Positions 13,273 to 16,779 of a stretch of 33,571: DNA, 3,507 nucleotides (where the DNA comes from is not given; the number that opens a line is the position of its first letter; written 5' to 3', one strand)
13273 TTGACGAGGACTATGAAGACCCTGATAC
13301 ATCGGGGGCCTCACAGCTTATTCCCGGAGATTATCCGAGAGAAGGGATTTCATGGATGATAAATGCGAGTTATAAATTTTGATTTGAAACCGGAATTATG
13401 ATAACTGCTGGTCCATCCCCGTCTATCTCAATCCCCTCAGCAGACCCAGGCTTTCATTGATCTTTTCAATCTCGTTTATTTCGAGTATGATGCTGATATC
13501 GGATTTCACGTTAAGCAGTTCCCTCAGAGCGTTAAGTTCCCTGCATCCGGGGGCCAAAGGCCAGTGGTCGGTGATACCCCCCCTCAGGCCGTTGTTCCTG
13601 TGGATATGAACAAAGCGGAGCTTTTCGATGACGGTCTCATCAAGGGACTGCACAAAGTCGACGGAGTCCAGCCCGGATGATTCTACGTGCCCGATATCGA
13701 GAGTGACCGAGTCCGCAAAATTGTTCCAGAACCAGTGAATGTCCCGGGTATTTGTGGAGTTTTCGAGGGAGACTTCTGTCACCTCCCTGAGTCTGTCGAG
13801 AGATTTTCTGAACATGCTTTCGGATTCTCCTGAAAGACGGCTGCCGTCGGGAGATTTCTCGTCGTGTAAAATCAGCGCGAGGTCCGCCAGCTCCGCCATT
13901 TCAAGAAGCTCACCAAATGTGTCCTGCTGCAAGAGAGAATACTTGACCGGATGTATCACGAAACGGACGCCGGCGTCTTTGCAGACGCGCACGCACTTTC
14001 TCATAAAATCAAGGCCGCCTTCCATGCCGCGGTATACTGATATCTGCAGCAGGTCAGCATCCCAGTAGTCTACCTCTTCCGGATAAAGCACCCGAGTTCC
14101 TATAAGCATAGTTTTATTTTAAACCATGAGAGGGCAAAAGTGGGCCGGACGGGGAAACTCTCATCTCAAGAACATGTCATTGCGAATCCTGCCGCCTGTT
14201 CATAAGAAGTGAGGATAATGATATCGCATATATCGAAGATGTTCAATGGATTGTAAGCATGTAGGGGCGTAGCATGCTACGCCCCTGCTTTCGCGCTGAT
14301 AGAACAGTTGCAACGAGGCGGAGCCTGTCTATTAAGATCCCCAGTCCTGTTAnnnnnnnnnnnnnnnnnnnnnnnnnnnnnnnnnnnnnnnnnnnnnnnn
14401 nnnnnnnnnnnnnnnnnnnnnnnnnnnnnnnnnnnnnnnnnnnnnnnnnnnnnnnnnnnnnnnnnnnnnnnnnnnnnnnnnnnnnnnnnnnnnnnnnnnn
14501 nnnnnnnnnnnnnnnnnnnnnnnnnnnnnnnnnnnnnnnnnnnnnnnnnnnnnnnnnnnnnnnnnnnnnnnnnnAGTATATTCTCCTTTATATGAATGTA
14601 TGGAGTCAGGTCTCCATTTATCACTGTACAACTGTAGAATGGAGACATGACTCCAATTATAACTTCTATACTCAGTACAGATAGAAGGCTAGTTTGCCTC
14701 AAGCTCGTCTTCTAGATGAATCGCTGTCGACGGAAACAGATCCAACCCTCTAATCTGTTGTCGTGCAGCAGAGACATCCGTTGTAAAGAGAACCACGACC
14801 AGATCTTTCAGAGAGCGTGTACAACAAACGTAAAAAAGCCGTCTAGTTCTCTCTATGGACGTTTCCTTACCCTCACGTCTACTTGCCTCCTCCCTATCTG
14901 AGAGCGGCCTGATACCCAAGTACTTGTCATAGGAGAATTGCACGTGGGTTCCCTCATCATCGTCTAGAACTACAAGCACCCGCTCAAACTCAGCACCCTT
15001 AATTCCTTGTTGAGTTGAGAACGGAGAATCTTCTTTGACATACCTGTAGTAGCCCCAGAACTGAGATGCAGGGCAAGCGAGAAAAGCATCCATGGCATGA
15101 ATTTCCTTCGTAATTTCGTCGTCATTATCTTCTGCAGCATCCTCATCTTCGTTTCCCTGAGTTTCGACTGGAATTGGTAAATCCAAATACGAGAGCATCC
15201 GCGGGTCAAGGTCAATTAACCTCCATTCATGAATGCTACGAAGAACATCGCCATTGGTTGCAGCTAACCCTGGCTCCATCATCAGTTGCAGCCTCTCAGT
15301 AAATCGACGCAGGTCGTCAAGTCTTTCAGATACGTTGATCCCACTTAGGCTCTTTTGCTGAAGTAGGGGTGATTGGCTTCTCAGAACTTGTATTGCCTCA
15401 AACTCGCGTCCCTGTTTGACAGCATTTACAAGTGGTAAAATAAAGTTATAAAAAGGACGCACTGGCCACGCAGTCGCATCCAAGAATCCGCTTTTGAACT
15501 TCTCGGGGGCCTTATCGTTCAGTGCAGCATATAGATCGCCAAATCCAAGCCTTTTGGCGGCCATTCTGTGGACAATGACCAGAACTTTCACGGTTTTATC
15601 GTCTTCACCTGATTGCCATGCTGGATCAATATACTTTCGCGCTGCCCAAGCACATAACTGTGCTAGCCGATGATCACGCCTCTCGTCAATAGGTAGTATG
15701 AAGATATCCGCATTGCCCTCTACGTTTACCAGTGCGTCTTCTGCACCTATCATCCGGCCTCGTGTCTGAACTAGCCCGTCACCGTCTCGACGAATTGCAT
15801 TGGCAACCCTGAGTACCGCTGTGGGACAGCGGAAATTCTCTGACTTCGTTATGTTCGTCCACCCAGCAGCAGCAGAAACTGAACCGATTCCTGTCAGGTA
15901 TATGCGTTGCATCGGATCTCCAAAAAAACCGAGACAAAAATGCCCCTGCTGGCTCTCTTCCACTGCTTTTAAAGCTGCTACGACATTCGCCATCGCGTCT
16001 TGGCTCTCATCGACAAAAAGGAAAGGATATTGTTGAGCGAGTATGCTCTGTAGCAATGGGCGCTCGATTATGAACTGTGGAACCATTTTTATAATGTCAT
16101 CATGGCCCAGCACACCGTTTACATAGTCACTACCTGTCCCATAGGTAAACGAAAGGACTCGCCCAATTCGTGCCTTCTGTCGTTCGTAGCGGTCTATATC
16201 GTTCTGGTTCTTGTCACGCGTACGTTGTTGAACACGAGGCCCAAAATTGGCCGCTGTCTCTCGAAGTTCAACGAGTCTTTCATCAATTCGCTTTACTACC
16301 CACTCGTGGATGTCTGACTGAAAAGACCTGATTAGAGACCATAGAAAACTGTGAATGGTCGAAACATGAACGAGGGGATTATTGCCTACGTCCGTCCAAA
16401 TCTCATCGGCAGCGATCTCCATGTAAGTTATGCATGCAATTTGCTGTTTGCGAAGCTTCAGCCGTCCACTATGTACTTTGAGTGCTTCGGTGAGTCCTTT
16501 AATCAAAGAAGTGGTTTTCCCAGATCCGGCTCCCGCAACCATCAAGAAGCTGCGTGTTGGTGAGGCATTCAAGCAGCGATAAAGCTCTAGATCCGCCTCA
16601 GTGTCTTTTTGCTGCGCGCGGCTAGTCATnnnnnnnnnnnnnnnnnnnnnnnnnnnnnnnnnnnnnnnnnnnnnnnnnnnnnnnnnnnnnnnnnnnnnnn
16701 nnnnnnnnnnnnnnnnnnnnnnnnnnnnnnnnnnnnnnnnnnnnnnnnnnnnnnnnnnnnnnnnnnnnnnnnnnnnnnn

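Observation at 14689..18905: Enlarged, translationally coupled OLD-family ATPase/TOPRIM nuclease + UvrD-like helicase: a divergent Gabija-like (class 2 OLD) defence pair at the window centre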

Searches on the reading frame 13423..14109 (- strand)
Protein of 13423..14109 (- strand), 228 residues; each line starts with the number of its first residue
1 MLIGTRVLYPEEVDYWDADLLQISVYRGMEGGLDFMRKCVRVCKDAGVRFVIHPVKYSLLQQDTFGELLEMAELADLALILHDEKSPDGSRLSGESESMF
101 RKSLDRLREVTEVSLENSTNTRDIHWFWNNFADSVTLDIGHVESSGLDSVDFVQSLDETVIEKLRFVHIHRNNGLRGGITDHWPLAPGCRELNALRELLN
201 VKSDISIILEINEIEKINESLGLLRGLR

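Call 47: search_protein_families(library=pfam, proteins=[window:13423-14109:-], max_evalue=0.001)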
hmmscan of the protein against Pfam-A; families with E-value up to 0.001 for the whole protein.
window:13423-14109:- (228 aa): 1 family
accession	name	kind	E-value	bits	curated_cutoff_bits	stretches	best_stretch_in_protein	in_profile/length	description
PF01261.30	AP_endonuc_2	-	1.4e-05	25.3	31.1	0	135-225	155-247/249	Xylose isomerase-like TIM barrel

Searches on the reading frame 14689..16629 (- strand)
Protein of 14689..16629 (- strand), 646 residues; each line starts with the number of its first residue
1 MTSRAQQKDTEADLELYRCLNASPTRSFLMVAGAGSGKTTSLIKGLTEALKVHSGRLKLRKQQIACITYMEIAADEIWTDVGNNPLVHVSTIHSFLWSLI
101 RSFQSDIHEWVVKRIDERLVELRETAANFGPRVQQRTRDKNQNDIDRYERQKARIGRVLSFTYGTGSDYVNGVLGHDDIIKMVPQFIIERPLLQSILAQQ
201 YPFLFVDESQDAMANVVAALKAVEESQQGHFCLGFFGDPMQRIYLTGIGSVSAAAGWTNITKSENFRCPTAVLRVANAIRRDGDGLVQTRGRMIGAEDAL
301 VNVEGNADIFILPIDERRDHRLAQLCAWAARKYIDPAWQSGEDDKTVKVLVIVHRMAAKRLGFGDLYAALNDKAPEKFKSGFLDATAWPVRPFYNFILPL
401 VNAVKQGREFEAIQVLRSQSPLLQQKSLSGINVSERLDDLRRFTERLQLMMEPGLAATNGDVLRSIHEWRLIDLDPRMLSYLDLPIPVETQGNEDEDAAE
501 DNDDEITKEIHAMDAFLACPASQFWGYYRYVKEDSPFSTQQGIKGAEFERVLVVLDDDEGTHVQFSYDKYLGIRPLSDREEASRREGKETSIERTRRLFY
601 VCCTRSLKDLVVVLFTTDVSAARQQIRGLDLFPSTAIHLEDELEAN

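Call 3: search_protein_families(library=pfam, proteins=[window:14689-16629:-], max_evalue=0.01)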
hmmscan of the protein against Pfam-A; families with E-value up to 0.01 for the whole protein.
window:14689-16629:- (646 aa): 4 families
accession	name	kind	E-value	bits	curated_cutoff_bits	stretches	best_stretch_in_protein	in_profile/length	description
PF00580.27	UvrD-helicase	-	5.2e-14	53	23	2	23-108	11-98/271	UvrD/REP helicase N-terminal domain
PF13245.12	AAA_19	-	1.1e-10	42.3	25.1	1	22-245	8-132/134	AAA domain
PF01443.25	Viral_helicase1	-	6.1e-05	23.4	21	0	33-63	6-35/228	Viral superfamily 1 RNA helicase core domain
PF13604.12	AAA_30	-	0.00045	20.4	27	1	17-104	10-82/191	AAA domain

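Call 4: search_protein_families(library=padloc, proteins=[window:14689-16629:-], max_evalue=0.01)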
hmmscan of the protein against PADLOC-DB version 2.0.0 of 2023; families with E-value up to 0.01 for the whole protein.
window:14689-16629:- (646 aa): 42 families (the best 25 are shown)
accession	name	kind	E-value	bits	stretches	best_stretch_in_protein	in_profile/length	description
PDLC00143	GajB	-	1.8e-237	787.9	1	1-640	1-630/632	UrvD helicase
PDLC00111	GajB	-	1e-217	722.7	1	1-639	1-623/625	UrvD helicase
PDLC00135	GajB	-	2.8e-107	358.1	2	7-373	4-337/603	UrvD helicase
PDLC00113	GajB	-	5.7e-83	277.4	1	3-623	7-560/579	UrvD helicase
PDLC00128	GajB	-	5.3e-72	241.5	2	173-627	234-673/685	UrvD helicase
PDLC00125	GajB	-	1.1e-57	194.2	3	172-373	200-405/669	UrvD helicase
PDLC00137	GajB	-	6.6e-56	188.4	3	7-124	10-125/679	UrvD helicase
PDLC00115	GajB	-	7.6e-41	138.4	2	170-371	43-237/537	UrvD helicase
PDLC00109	GajB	-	6.7e-37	125.2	1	28-283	9-258/647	UrvD helicase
PDLC00119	GajB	-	2.9e-30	103.7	2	26-100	16-89/565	UrvD helicase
PDLC03802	RTasHel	-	1.9e-24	84.5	1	26-284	19-276/675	DRT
PDLC00117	GajB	-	4.8e-19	66.3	2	26-276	28-298/604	UrvD helicase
PDLC00127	GajB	-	1.7e-18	64.5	1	26-251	21-251/594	UrvD helicase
PDLC00130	GajB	-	5.2e-16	56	1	27-279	17-289/589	UrvD helicase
PDLC00120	GajB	-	1.9e-14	51.7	1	30-105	5-81/458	UrvD helicase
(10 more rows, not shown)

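Call 5: search_protein_families(library=ncbifam, proteins=[window:14689-16629:-], max_evalue=0.01)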
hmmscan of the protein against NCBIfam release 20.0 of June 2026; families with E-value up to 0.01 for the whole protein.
window:14689-16629:- (646 aa): 7 families
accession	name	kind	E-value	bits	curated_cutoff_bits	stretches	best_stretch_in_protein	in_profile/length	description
TIGR01074.1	rep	equivalog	1.6e-07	30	951.45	0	28-83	17-68/668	DNA helicase Rep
TIGR01073.1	pcrA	equivalog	3.1e-06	25.9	911.2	1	28-245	20-251/725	DNA helicase PcrA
TIGR00609.1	recB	equivalog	3.7e-06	25.3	696.05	1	174-244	343-414/1175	exodeoxyribonuclease V subunit beta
NF008276.0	PRK11054.1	equivalog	4.8e-05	22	543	0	26-102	210-285/684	DNA helicase IV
TIGR01075.1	uvrD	equivalog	0.00026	19.4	1144.45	1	22-104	14-97/715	DNA helicase II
NF008743.0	PRK11773.1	equivalog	0.00027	19.4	965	1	22-104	19-102/720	DNA helicase II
TIGR02784.1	addA_alphas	equivalog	0.0019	16.6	860.75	0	22-77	7-57/1138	double-strand break repair helicase AddA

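Call 8: search_solved_structures(query=window:14689-16629:-, max_evalue=0.001, show_alignments=2)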
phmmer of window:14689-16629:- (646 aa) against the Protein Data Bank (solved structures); distinct sequences matched with E-value up to 0.001: 0.

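Call 15: find_homologous_proteins(query=window:14689-16629:-, max_evalue=0.00001)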
Query window:14689-16629:- (646 aa): 2393 proteins with E <= 0.00001 among 8000 candidates; the best 120 are listed.
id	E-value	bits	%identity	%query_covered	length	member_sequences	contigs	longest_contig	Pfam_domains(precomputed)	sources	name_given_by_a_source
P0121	0.0e+0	1468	100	100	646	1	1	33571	PF13245.13,PF00580.28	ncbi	ncbi:MAG: UvrD-helicase domain-containing protein [Nitrospirota bacterium]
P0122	0.0e+0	1165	78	100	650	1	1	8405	PF13245.13,PF00580.28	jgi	jgi:DNA helicase II / ATP-dependent DNA helicase PcrA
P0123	0.0e+0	1158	78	100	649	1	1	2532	PF13245.13,PF00580.28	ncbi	-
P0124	0.0e+0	1157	78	100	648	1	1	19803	PF13245.13,PF00580.28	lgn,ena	-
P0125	0.0e+0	1157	79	100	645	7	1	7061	PF13245.13,PF00580.28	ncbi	-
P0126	0.0e+0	1153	78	100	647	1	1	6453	PF13245.13,PF00580.28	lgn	-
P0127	0.0e+0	1152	78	100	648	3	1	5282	PF13245.13,PF00580.28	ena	-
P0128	0.0e+0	1146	78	100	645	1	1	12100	PF13245.13,PF00580.28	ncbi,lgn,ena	-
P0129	0.0e+0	1144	77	100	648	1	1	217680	PF13245.13,PF00580.28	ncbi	ncbi:MAG: UvrD-helicase domain-containing protein [Syntrophales bacterium]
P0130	0.0e+0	1141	77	100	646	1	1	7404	PF13245.13,PF00580.28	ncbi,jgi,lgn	-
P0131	0.0e+0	1139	76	100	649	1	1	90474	PF13245.13,PF00580.28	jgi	jgi:DNA helicase-2/ATP-dependent DNA helicase PcrA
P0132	0.0e+0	1138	76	100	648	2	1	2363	PF13245.13,PF00580.28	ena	-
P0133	0.0e+0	1134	77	100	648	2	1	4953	PF13245.13,PF00580.28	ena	-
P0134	0.0e+0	1133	77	100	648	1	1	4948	PF13245.13,PF00580.28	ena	-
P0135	0.0e+0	1132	76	100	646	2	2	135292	PF13245.13,PF00580.28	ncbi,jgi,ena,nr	ncbi:MAG: ATP-dependent DNA helicase PcrA [Deltaproteobacteria bacterium RIFOXYD12_FULL_57_12]|nr:MA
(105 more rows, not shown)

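Call 53: predict_structure(alignment_id=A5)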
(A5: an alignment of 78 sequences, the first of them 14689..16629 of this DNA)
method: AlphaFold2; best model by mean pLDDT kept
length: 646 residues; sequences in the alignment: 78
mean_pLDDT: 80.8   pTM: 0.68
mean pLDDT of the five models: 80.8, 79.5, 76.5, 71.4, 64.7
residues with pLDDT >= 90: 205; 70-90: 333; 50-70: 62; < 50: 46
segments of 3 or more residues with pLDDT < 50: 242-249, 293-301, 487-503, 540-545, 560-562
pLDDT, mean of each block of 10 residues (from residue 1): 67 94 92 77 93 94 90 82 91 92 94 93 85 75 87 91 86 89 93 93 85 82 87 83 43 83 76 86 74 45 77 86 88 83 60 70 86 74 80 91 88 86 81 86 90 86 90 81 58 28 61 88 87 61 58 75 72 85 78 80 82 91 93 92 70
secondary structure, 60 per line:
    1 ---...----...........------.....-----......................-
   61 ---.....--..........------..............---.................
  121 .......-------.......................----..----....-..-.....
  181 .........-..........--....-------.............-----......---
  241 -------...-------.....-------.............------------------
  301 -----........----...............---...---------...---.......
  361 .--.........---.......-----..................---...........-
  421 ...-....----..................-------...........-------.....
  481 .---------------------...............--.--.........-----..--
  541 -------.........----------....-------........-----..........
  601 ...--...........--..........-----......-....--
elements in order: H11-21 E28-32 H38-59 E64-68 H71-80 E87-91 H92-100 H104-127 H135-157 H176-189 H191-200 E203-206 H214-226 E232-237 E258-262 H270-282 E306-313 H318-332 E348-350 H354-361 H364-372 H376-382 H388-405 H409-419 H425-428 H433-450 H459-468 H476-481 H503-517 H523-531 E548-556 H567-570 H578-585 H591-603 E606-616 H619-628 E637-639 H641-644

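Call 56: fold_search(model_id=the predicted structure, library=pdb)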
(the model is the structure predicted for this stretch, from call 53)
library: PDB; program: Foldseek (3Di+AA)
matches with E <= 10: 852; with E <= 0.001: 77
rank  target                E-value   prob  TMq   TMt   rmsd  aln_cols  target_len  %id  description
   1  2is1_A                2.1e-17  1.00  0.44  0.43  16.6       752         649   14  Crystal structure of UvrD-DNA-SO4 complex (released 2007-01-09)
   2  2is6_B                3.0e-17  1.00  0.42  0.42  16.2       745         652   14  Crystal structure of UvrD-DNA-ADPMgF3 ternary complex (released 2007-01-09)
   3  1qhg                  1.9e-16  1.00  0.48  0.50  12.2       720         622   16  STRUCTURE OF DNA HELICASE MUTANT WITH ADPNP (released 1999-07-13)
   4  3lfu                  3.8e-16  1.00  0.47  0.48  13.2       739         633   15  Crystal Structure of E. coli UvrD (released 2011-02-02)
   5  4c2t_C                4.2e-16  1.00  0.43  0.43  16.3       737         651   18  Crystal structure of full length Deinococcus radiodurans UvrD in complex with DNA (released 2013-10-30)
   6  4c2t_A                5.4e-16  1.00  0.44  0.44  16.3       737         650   16  Crystal structure of full length Deinococcus radiodurans UvrD in complex with DNA (released 2013-10-30)
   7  2is1_B                5.4e-16  1.00  0.44  0.45  16.5       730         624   14  Crystal structure of UvrD-DNA-SO4 complex (released 2007-01-09)
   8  9dci_A                8.5e-16  1.00  0.45  0.41  14.0       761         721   15  Mycobacterium tuberculosis UvrD1 dimer: apo compact conformation. (released 2025-03-19)
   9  4c2t_B                1.0e-15  1.00  0.44  0.44  16.1       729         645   17  Crystal structure of full length Deinococcus radiodurans UvrD in complex with DNA (released 2013-10-30)
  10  2is6_A                1.0e-15  1.00  0.41  0.40  16.4       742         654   15  Crystal structure of UvrD-DNA-ADPMgF3 ternary complex (released 2007-01-09)
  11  1pjr                  1.6e-15  1.00  0.44  0.46  12.5       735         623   16  STRUCTURE OF DNA HELICASE (released 1997-12-03)
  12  4c2t_D                1.7e-15  1.00  0.45  0.45  15.8       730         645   17  Crystal structure of full length Deinococcus radiodurans UvrD in complex with DNA (released 2013-10-30)
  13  4c30_A                2.1e-15  1.00  0.45  0.46  16.0       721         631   17  Crystal structure of Deinococcus radiodurans UvrD in complex with DNA, form 2 (released 2013-10-30)
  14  2is4_B                2.3e-15  1.00  0.42  0.43  15.9       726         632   15  Crystal structure of UvrD-DNA-ADPNP ternary complex (released 2007-01-09)
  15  1uaa_A                2.8e-15  1.00  0.44  0.44  16.4       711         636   15  E. COLI REP HELICASE/DNA COMPLEX (released 1998-07-09)
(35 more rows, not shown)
